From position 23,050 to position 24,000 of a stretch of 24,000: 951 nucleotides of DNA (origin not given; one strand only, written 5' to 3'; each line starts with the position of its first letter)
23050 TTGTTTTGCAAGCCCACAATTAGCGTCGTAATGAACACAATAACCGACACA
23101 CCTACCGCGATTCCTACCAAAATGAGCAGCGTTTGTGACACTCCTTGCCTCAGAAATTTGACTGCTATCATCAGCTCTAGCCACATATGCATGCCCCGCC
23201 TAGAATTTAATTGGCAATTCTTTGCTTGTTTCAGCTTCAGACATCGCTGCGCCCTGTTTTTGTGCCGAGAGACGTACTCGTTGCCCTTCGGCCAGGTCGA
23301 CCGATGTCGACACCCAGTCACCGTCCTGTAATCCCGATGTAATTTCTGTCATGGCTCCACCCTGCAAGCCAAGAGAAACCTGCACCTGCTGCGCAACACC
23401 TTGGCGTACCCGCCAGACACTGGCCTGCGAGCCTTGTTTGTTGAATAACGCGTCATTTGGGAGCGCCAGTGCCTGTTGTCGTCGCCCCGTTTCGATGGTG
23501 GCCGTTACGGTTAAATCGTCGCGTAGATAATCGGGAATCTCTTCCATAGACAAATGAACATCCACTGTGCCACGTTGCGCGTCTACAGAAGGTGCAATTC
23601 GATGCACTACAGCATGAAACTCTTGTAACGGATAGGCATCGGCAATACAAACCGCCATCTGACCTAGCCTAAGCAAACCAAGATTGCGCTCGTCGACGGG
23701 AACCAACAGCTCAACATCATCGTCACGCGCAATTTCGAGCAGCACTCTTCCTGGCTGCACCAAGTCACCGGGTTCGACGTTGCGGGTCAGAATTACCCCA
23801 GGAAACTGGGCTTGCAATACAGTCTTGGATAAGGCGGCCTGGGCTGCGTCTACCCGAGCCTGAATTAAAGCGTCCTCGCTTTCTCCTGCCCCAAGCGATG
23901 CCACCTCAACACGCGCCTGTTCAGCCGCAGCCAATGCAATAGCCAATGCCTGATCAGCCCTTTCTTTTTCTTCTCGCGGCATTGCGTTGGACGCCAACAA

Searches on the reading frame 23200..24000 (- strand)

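Call 6: search_protein_families(library=pfam, proteins=[window:23200-24000:-], max_evalue=0.01)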
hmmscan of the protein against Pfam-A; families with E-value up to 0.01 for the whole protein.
window:23200-24000:- (266 aa): 4 families
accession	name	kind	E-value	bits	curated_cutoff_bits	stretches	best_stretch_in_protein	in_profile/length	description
PF16576.10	HlyD_D23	-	4.6e-17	62.5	30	1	44-163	94-212/214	Barrel-sandwich domain of CusB or HlyD membrane-fusion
PF13437.12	HlyD_3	-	7.5e-14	52.8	22.2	1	61-154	1-95/106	HlyD family secretion protein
PF00529.27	CusB_dom_1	-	0.0075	16.9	26.5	0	166-231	3-88/89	Cation efflux system protein CusB domain 1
PF13533.13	Biotin_lipoyl_2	-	0.0075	16.5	29.8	0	62-90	3-31/32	Biotin-lipoyl like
